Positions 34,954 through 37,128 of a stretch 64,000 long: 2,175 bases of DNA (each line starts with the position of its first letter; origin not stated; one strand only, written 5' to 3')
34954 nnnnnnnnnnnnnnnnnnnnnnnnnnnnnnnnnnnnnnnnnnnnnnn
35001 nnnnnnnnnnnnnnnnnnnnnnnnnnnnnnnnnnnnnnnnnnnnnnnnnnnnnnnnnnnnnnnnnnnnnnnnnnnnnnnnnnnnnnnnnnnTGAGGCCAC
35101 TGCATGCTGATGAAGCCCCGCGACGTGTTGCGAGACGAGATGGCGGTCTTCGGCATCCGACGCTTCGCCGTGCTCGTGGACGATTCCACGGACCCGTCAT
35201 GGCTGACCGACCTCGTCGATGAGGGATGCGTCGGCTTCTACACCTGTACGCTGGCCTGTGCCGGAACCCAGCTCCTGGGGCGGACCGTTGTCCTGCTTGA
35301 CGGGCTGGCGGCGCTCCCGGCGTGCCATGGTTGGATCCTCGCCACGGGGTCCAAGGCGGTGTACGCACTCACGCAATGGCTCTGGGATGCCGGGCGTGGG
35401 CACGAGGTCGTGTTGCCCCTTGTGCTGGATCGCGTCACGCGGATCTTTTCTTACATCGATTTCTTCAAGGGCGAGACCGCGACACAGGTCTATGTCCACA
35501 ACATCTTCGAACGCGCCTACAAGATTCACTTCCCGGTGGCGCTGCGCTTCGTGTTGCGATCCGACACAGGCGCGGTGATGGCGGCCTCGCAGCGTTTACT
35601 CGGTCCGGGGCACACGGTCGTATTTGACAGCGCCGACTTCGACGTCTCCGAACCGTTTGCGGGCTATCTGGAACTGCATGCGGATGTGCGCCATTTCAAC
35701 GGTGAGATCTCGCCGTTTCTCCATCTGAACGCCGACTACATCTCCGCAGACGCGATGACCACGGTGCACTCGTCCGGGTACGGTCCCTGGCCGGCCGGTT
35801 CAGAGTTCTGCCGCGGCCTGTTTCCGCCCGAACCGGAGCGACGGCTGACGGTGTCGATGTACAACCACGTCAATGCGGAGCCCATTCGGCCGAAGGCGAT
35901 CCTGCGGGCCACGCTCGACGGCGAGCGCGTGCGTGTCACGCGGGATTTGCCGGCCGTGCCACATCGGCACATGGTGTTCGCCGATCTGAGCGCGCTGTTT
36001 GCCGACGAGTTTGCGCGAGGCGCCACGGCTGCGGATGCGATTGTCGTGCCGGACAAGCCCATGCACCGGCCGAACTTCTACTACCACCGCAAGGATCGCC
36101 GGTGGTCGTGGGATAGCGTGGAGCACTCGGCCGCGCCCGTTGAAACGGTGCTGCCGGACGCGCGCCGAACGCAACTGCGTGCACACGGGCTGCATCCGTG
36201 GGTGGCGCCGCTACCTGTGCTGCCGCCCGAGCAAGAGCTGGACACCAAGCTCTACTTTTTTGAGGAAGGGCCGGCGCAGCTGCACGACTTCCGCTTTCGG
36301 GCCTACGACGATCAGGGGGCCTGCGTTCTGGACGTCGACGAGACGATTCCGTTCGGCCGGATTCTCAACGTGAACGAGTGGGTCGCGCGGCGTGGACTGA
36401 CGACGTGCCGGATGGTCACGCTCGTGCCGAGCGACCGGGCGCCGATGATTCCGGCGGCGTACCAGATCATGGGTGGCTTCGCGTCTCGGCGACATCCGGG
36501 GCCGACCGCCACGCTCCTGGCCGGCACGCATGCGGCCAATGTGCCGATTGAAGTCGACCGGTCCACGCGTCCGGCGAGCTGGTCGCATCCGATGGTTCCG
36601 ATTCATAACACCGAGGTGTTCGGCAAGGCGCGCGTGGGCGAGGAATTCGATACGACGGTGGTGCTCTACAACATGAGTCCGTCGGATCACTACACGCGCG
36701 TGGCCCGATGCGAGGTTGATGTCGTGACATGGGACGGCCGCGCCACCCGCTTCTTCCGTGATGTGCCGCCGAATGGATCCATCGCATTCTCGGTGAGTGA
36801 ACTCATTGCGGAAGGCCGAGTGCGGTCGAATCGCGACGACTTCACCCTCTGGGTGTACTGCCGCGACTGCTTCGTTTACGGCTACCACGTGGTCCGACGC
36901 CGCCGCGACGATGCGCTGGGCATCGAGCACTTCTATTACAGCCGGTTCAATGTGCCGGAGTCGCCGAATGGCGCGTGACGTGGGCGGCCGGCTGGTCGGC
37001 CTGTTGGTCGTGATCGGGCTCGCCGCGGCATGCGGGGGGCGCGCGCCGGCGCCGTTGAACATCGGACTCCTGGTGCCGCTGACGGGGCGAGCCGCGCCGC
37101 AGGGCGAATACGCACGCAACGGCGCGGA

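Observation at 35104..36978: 624-aa orphan with internally repeated beta-rich modules directly downstream of the chorismatase-like gene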

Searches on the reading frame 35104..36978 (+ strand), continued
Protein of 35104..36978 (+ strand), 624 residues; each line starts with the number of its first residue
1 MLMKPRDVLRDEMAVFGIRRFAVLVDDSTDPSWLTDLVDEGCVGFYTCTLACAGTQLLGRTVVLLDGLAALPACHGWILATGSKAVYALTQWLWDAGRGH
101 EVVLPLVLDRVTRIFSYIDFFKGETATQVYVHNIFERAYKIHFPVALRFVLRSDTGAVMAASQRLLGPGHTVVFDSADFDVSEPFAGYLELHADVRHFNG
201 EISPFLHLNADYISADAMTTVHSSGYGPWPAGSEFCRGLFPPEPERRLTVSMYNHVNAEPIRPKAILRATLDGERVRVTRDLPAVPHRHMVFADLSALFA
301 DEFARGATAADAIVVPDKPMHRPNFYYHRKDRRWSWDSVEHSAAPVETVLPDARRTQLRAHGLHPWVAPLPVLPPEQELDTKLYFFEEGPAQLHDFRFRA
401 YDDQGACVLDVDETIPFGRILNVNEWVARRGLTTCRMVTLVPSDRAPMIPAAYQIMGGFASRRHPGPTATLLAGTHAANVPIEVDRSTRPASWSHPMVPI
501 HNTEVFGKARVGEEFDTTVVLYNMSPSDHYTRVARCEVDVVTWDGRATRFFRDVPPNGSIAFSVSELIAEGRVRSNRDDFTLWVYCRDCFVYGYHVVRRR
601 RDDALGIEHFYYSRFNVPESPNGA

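Call 77: find_encoding_contigs(protein=P0114, flank=8000, max_places=1)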
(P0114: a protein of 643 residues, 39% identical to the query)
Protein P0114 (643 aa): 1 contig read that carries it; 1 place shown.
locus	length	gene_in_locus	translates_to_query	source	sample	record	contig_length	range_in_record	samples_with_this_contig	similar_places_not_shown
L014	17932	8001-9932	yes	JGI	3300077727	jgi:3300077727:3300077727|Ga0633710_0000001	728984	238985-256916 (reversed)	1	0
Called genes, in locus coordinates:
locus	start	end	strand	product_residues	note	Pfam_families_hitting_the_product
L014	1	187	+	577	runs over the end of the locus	PF14559:TPR_19 (faint), PF07719:TPR_2 (faint)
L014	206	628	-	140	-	PF13424:TPR_12 (weak), PF13432:TPR_16, PF13371:TPR_9 (weak), PF00515:TPR_1, PF07719:TPR_2, PF13181:TPR_8, PF13432:TPR_16, PF13414:TPR_11, +8 more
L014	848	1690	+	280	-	PF01040:UbiA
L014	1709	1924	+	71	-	-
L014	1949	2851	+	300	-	PF00535:Glycos_transf_2, PF13641:Glyco_tranf_2_3 (faint), PF10111:Glyco_tranf_2_2 (faint), PF13632:Glyco_trans_2_3 (faint)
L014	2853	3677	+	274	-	PF01061:ABC2_membrane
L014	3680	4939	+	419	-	PF00005:ABC_tran, PF13304:AAA_21 (faint), PF14524:Wzt_C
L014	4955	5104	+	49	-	-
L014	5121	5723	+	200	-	PF13489:Methyltransf_23, PF13649:Methyltransf_25, PF13847:Methyltransf_31, PF08241:Methyltransf_11, PF08242:Methyltransf_12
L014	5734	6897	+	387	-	-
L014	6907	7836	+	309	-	PF05050:Methyltransf_21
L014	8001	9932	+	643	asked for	-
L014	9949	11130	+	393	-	PF01042:Ribonuc_L-PSP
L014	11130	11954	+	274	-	-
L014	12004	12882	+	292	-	PF03102:NeuB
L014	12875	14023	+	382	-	PF02348:CTP_transf_3, PF00702:Hydrolase (faint), PF08282:Hydrolase_3 (weak)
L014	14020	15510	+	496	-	-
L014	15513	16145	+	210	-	PF13489:Methyltransf_23 (weak)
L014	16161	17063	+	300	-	-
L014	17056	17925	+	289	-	-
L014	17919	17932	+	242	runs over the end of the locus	PF13489:Methyltransf_23, PF13847:Methyltransf_31, PF08241:Methyltransf_11, PF08242:Methyltransf_12, PF13649:Methyltransf_25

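Call 81: search_protein_families(library=ncbifam, proteins=[L013:7090-7995:+, L013:9953-11122:+, L014:11130-11954:+, L014:12004-12882:+, L014:12875-14023:+, L005:7149-8039:+, L005:4541-5392:+, L014:14020-15510:+, L011:5976-7304:+, L005:9307-10863:+], max_evalue=0.001)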
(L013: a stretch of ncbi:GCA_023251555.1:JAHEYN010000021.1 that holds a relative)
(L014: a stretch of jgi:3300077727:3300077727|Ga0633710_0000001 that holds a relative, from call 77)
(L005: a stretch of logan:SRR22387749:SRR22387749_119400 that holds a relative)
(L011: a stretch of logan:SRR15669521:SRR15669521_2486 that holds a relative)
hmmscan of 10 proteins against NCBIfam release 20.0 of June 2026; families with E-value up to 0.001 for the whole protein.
L013:7090-7995:+ (301 aa): 7 families
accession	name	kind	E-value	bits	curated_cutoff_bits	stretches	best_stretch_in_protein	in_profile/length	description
NF006421.0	PRK08673.1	subfamily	1.9e-48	165.4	335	1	11-254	92-327/338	3-deoxy-7-phosphoheptulonate synthase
TIGR01361.1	DAHP_synth_Bsub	equivalog_domain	7.2e-46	156.7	267.75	1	10-254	22-258/260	3-deoxy-7-phosphoheptulonate synthase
NF009239.0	PRK12595.1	equivalog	6.4e-36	124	279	1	7-255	112-352/360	bifunctional 3-deoxy-7-phosphoheptulonate synthase/chorismate mutase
NF009933.0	PRK13396.1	subfamily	1.4e-33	116.4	486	1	14-254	102-335/352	3-deoxy-7-phosphoheptulonate synthase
NF041229.1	BagF_FevY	exception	1.4e-28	100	700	1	15-249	92-318/340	phospho-2-dehydro-3-deoxyheptonate aldolase BagF/FevY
TIGR01362.1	KDO8P_synth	equivalog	9.9e-13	47.8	314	1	200-254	196-250/258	3-deoxy-8-phosphooctulonate synthase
NF003543.0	PRK05198.1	equivalog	1.2e-12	47.4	242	1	199-254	210-265/273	3-deoxy-8-phosphooctulonate synthase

L013:9953-11122:+ (389 aa): 3 families
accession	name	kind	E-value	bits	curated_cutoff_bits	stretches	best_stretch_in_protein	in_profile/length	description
TIGR04444.1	chori_FkbO_Hyg5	subfamily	5.5e-13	48.9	325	1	160-376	80-310/311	FkbO/Hyg5 family chorismatase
TIGR03610.1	RutC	equivalog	6.4e-12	45.7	169.1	1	282-377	28-124/127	pyrimidine utilization protein C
TIGR00004.1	TIGR00004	subfamily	3.8e-08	33.6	106.25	1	281-379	25-125/125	Rid family detoxifying hydrolase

L014:11130-11954:+ (274 aa): 0 families

L014:12004-12882:+ (292 aa): 2 families
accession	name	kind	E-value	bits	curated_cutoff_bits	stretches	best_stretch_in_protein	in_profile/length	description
TIGR03569.1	NeuB_NnaB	equivalog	4.1e-55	187.1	399.65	1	8-287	2-277/329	N-acetylneuraminate synthase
TIGR03586.1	PseI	equivalog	2.8e-40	138.5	340.25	1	7-283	2-272/327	pseudaminic acid synthase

L014:12875-14023:+ (382 aa): 20 families
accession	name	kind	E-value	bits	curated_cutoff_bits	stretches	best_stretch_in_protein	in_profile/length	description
NF058599.1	KDN-9-PPhBT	equivalog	3.7e-40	137.6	180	1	230-379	2-151/152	3-deoxy-D-glycero-D-galacto-nonulopyranosonate 9-phosphatase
TIGR01670.1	KdsC-phosphatas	subfamily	1.1e-35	122.8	106.95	1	230-381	1-152/154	3-deoxy-D-manno-octulosonate 8-phosphate phosphatase, YrbI family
NF007019.0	PRK09484.1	equivalog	1.6e-34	119.2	208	1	228-381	23-176/187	3-deoxy-manno-octulosonate-8-phosphatase KdsC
TIGR02726.1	phenyl_P_delta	equivalog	1.4e-31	109.9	281.95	1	229-381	6-158/169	phenylphosphate carboxylase subunit delta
TIGR03584.1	PseF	equivalog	4.2e-30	105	205.7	1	6-212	2-217/222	pseudaminic acid cytidylyltransferase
NF002245.0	PRK01158.1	equivalog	1.2e-13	50.9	198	1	304-373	156-225/233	phosphoglycolate phosphatase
NF003952.0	PRK05450.1-5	subfamily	5.7e-12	45.3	193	1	5-123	4-118/250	3-deoxy-manno-octulosonate cytidylyltransferase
TIGR01487.1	Pglycolate_arch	equivalog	1.7e-11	44.4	122.75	1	304-370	146-212/215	phosphoglycolate phosphatase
NF003950.0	PRK05450.1-3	subfamily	1.8e-11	43.9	234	1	5-111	4-107/248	3-deoxy-manno-octulosonate cytidylyltransferase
TIGR01662.1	HAD-SF-IIIA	subfamily_domain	6.4e-10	39.3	44.6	1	231-343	1-134/141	HAD-IIIA family hydrolase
NF009905.0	PRK13368.1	subfamily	1e-09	38.1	255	1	4-119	3-112/243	3-deoxy-manno-octulosonate cytidylyltransferase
TIGR00099.1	Cof-subfamily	subfamily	4e-08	33.2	137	1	304-360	187-243/256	Cof-type HAD-IIB family hydrolase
NF003948.0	PRK05450.1-1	equivalog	4.3e-08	32.7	281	1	4-134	6-133/248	3-deoxy-manno-octulosonate cytidylyltransferase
TIGR00466.1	kdsB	equivalog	1.5e-07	31.1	155.2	1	4-110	3-105/241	3-deoxy-manno-octulosonate cytidylyltransferase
TIGR01484.1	HAD-SF-IIB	subfamily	2.9e-07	30.8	41.8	1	303-342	178-217/221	HAD-IIB family hydrolase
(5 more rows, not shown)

L005:7149-8039:+ (296 aa): 2 families
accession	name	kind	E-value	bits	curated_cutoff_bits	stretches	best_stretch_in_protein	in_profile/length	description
TIGR03569.1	NeuB_NnaB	equivalog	3.6e-69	233.3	399.65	1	21-285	1-271/329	N-acetylneuraminate synthase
TIGR03586.1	PseI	equivalog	4.3e-53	180.6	340.25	1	21-277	2-262/327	pseudaminic acid synthase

L005:4541-5392:+ (283 aa): 3 families
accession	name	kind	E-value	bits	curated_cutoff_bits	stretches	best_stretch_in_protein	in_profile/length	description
NF009688.0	PRK13209.1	subfamily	9.4e-09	34.7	317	1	27-277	22-279/286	L-ribulose-5-phosphate 3-epimerase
TIGR00542.1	hxl6Piso_put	equivalog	2.2e-06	27.2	272.15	1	28-246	18-243/279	L-ribulose-5-phosphate 3-epimerase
NF009689.0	PRK13210.1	subfamily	7.2e-06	25.4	200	1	27-249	18-254/286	L-ribulose-5-phosphate 3-epimerase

L014:14020-15510:+ (496 aa): 1 family
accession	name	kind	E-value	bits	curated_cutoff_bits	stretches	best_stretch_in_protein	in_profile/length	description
TIGR04396.2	surf_polysacc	subfamily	0.00015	21.1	125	1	332-493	210-368/427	surface carbohydrate biosynthesis protein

L011:5976-7304:+ (442 aa): 0 families

L005:9307-10863:+ (518 aa): 1 family
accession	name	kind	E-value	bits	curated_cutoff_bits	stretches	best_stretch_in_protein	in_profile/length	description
NF046086.1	BFO_1060_trans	domain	4.1e-06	26.2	200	1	361-487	201-319/365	BFO_1060 family glycosyltransferase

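Call 84: find_related_loci(query=A1, collection=metagenome_contigs, flank=6000)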
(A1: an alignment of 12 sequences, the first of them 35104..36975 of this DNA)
Query A1 (624 aa) in metagenome_contigs; peptide patterns used: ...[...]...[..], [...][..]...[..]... (x = any residue, [..] = any of these).
315 stretches matched a pattern; 6 encode a relative of the query (tblastn E <= 1e-3); 5 distinct loci.
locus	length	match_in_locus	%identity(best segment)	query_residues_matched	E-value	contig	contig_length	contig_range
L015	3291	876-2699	46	9-620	0e+0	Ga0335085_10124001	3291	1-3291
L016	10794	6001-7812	44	12-619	8e-166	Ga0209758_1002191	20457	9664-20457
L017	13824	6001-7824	31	7-618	3e-117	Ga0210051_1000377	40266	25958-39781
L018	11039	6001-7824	31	7-618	2e-116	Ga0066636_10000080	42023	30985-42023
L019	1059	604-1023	49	12-151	2e-39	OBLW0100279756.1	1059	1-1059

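Call 95: predict_structure(alignment_id=A5)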
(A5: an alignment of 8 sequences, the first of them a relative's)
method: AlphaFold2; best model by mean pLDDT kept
length: 540 residues; sequences in the alignment: 8
mean_pLDDT: 77.3   pTM: 0.75
mean pLDDT of the five models: 77.3, 77.1, 73.4, 71.0, 67.9
residues with pLDDT >= 90: 135; 70-90: 252; 50-70: 119; < 50: 34
segments of 3 or more residues with pLDDT < 50: 1-5, 28-37, 153-160, 277-280
pLDDT, mean of each block of 10 residues (from residue 1): 45 66 57 46 82 81 67 90 91 85 91 88 59 72 53 46 64 84 66 72 84 80 90 86 70 68 67 50 81 81 87 78 90 94 85 84 93 92 84 79 73 59 66 87 86 77 90 93 92 94 88 85 84 71
secondary structure, 60 per line:
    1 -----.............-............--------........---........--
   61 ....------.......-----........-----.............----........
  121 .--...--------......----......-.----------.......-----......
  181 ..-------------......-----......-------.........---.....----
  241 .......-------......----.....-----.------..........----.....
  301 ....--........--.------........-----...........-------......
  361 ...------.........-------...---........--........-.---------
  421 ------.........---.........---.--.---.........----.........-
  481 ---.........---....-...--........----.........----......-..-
elements in order: H6-18 H20-31 E40-47 E51-58 H61-64 E71-77 E83-90 E96-100 H101-108 E113-121 E135-140 E145-150 E163-169 E175-182 E196-201 E207-212 E220-224 H225-228 H232-236 E241-247 E255-260 E265-269 E282-284 H285-291 E296-304 E307-314 E324-331 E337-347 H357-363 E370-378 E386-388 E392-399 E402-409 E427-435 E439-447 E458-466 E471-479 E484-488 H489-492 H496-499 E506-513 E518-526 E531-536

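Call 99: find_encoding_contigs(protein=P0094, flank=8000, max_places=1)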
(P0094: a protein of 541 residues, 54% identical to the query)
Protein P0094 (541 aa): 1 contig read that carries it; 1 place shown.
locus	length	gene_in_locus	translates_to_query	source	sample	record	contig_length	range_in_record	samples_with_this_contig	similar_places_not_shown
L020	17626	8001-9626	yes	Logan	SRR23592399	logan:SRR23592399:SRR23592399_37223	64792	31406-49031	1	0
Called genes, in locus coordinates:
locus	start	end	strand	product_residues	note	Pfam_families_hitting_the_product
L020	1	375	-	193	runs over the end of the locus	PF04919:DUF655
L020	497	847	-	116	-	PF03874:RNA_pol_Rpb4 (weak)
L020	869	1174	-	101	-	PF01157:Ribosomal_L21e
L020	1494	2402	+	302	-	PF00352:TBP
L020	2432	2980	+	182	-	PF06821:Ser_hydrolase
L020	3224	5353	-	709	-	PF02516:STT3, PF22627:AglB_core-like (weak)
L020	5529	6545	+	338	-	PF00953:Glycos_transf_4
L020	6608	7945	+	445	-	-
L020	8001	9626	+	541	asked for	-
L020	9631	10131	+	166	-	PF08241:Methyltransf_11, PF13489:Methyltransf_23, PF08242:Methyltransf_12 (weak)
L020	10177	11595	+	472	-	PF02310:B12-binding, PF04055:Radical_SAM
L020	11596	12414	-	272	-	-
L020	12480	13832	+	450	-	PF13243:SQHop_cyclase_C (faint), PF06917:Pectate_lyase_2 (faint), PF25840:Ulvan_lyase_N (faint), PF09492:Pec_lyase (faint), PF00432:Prenyltrans (weak)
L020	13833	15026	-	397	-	PF13439:Glyco_transf_4, PF13579:Glyco_trans_4_4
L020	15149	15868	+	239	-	PF02353:CMAS, PF13489:Methyltransf_23, PF01209:Ubie_methyltran, PF03141:Methyltransf_29, PF07021:MetW, PF13847:Methyltransf_31, PF08241:Methyltransf_11, PF08242:Methyltransf_12, +2 more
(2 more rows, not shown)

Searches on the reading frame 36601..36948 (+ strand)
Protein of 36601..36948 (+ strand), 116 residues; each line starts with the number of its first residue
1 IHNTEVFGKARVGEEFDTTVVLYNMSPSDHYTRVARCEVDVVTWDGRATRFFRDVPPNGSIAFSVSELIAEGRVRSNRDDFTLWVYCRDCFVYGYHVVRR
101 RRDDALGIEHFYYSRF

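Call 56: search_solved_structures(query=A2, max_evalue=10, show_alignments=3)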
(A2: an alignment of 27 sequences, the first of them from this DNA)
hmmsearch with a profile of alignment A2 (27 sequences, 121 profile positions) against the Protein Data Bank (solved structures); distinct sequences matched with E-value up to 10: 0.

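Call 57: search_protein_families(library=pfam, alignment_id=A2, max_evalue=10)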
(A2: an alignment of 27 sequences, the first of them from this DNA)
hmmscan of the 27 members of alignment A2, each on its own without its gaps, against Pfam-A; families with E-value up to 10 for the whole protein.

A. member 1, seq(116 aa): 2 families
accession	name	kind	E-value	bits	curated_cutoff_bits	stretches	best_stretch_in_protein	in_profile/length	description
PF10120.14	ThiN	-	0.082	13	25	1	33-71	31-69/165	Thiamine-phosphate synthase ThiN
PF23643.1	TRAPPC13_C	-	0.13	12.8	27.9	1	11-65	5-59/95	Trafficking protein particle complex subunit 13, C-terminal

B. families by the number of members that match (of 27 scanned): 10 families
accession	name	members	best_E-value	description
PF23205.1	DUF7063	1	0.0085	Domain of unknown function (DUF7063)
PF18610.7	Peripla_BP_7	1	0.037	Periplasmic binding protein domain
PF24053.1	DUF7356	1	0.063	Domain of unknown function (DUF7356)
PF10120.14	ThiN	1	0.082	Thiamine-phosphate synthase ThiN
PF22837.1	M_Eco57I_C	1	0.095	Type II methyltransferase M.Eco57I, C-terminal domain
PF21230.3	Nakanori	1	0.1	Nakanori-like protein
PF23643.1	TRAPPC13_C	1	0.13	Trafficking protein particle complex subunit 13, C-terminal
PF16410.10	DUF5018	1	0.19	Domain of unknown function (DUF5018)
PF14127.11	DUF4294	1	0.2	Domain of unknown function (DUF4294)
PF24950.1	Fn3_Dep-1_6th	1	0.24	Dep-1 sixth Fn3-like domain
